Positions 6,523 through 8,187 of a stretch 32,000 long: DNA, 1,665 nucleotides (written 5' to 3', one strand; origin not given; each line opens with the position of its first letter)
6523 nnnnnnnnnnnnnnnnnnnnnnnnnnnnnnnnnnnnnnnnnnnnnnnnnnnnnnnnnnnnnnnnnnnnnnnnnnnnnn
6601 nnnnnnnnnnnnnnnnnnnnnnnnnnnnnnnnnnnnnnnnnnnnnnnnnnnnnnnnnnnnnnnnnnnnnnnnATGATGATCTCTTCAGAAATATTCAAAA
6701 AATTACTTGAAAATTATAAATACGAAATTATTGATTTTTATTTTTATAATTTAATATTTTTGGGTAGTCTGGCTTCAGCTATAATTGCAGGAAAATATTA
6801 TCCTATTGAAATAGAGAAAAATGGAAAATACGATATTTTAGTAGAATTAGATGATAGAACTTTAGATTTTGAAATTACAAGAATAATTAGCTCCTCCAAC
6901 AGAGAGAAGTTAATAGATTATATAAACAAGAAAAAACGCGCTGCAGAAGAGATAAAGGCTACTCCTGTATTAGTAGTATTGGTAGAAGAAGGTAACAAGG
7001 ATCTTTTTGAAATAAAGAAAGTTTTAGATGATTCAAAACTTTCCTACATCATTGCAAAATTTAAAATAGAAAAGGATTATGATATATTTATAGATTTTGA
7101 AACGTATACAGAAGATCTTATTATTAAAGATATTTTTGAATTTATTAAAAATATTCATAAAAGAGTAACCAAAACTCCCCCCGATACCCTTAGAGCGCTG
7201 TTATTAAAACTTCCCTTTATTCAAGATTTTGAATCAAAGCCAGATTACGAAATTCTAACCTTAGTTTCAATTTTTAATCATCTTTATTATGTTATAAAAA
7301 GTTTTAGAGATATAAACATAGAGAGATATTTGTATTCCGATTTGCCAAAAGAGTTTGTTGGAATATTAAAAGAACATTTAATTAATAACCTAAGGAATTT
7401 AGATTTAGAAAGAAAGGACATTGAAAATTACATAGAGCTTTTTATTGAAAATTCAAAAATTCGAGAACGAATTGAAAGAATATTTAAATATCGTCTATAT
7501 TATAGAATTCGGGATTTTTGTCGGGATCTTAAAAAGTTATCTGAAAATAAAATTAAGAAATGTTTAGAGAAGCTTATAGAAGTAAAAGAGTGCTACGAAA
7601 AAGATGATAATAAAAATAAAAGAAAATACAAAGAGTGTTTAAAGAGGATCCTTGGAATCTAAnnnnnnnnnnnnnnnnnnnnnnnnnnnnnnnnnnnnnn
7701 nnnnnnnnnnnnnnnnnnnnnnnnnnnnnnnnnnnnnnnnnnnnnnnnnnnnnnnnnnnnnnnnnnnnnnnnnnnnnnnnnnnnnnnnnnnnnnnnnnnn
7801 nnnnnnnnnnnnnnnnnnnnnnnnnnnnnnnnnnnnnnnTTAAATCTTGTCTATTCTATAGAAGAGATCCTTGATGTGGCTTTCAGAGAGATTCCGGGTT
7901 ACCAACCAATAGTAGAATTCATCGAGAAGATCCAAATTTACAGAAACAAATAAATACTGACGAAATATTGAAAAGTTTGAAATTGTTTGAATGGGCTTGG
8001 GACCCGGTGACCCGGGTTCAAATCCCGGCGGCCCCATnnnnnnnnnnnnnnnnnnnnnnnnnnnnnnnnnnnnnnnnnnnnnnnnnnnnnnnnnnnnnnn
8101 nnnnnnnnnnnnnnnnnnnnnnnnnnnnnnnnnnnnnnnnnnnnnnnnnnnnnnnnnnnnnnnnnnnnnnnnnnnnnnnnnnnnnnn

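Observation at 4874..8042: ~3.1-kb element integrated in tRNA-Pro(CGG) with an SSV-type partitioned, now truncated, integrase gene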

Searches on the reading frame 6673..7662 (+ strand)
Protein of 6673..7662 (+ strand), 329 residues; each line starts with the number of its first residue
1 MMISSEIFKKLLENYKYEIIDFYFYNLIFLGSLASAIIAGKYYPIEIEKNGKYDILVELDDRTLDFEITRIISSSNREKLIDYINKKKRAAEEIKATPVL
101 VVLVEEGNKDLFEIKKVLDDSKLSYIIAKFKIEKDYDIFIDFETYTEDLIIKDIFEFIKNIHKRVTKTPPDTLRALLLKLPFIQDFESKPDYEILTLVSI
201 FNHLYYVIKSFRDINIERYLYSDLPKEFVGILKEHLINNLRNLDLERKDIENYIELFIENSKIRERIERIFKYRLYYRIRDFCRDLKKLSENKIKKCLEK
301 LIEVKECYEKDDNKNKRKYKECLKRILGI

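Call 7: search_protein_families(library=pfam, max_evalue=1, proteins=[window:6673-7662:+])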
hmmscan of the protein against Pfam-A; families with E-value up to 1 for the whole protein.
window:6673-7662:+ (329 aa): 2 families
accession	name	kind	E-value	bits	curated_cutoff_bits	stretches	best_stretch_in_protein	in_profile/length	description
PF18771.7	APOBEC3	-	0.0083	16.7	27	1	268-318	82-135/137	APOBEC3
PF12636.12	DUF3781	-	0.27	11.6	27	0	241-272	19-48/72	Protein of unknown function (DUF3781)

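Call 10: search_protein_families(library=phrogs, max_evalue=1, proteins=[window:6673-7662:+])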
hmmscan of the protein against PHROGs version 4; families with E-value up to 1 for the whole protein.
window:6673-7662:+ (329 aa): 1 family
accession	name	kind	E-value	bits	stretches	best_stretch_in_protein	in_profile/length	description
phrog_30549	-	unknown function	0.17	13.3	0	259-319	6-66/118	-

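Call 18: find_related_loci(query=window:6673-7662:+, collection=viral_contigs, flank=10000)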
Query window:6673-7662:+ (329 aa) in viral_contigs; peptide patterns used: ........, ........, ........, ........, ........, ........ (x = any residue, [..] = any of these).
23 stretches matched a pattern, but none encodes a relative of the query by tblastn (E <= 1e-3).

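Call 23: search_protein_families(library=ncbifam, max_evalue=1, proteins=[window:6673-7662:+])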
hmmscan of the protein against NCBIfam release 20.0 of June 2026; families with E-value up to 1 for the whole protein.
window:6673-7662:+ (329 aa): 0 families

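Call 47: predict_structure(protein=window:6673-7662:+)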
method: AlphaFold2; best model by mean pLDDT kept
length: 329 residues; sequences in the alignment: 1
mean_pLDDT: 38.6   pTM: 0.26
mean pLDDT of the five models: 38.6, 38.2, 34.9, 32.8, 30.0
residues with pLDDT >= 90: 0; 70-90: 3; 50-70: 61; < 50: 265
segments of 3 or more residues with pLDDT < 50: 1-75, 94-107, 123-289
pLDDT, mean of each block of 10 residues (from residue 1): 27 30 33 31 28 28 33 45 56 44 46 56 47 32 32 34 34 34 31 32 36 29 36 38 35 36 31 30 40 52 59 59 63
secondary structure, 60 per line:
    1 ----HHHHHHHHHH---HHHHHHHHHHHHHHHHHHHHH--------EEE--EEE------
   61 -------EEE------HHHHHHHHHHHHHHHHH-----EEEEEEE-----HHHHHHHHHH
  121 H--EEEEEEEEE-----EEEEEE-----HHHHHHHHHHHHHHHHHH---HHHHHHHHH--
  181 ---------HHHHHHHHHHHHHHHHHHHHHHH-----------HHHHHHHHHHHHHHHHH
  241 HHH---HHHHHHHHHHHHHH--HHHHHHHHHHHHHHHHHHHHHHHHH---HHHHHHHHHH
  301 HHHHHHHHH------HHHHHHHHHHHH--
elements in order: H5-14 H18-38 E47-49 E52-54 E68-70 H77-93 E99-105 H111-121 E124-132 E138-143 H149-166 H170-178 H190-212 H224-243 H247-260 H263-287 H291-309 H316-327

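Call 95: search_protein_families(library=padloc, max_evalue=0.1, proteins=[window:6673-7662:+])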
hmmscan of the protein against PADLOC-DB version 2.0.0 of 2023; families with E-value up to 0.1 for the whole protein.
window:6673-7662:+ (329 aa): 0 families

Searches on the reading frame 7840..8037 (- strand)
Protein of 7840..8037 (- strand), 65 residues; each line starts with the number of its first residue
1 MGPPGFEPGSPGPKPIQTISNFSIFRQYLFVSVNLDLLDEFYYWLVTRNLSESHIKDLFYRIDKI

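Call 7: search_protein_families(library=pfam, max_evalue=1, proteins=[window:7840-8037:-])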
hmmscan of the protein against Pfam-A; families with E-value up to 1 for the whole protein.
window:7840-8037:- (65 aa): 1 family
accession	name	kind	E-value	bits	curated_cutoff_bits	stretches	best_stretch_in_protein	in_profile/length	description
PF13102.12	Phage_int_SAM_5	-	0.04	14.7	22.3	1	18-64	28-77/98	Phage integrase SAM-like domain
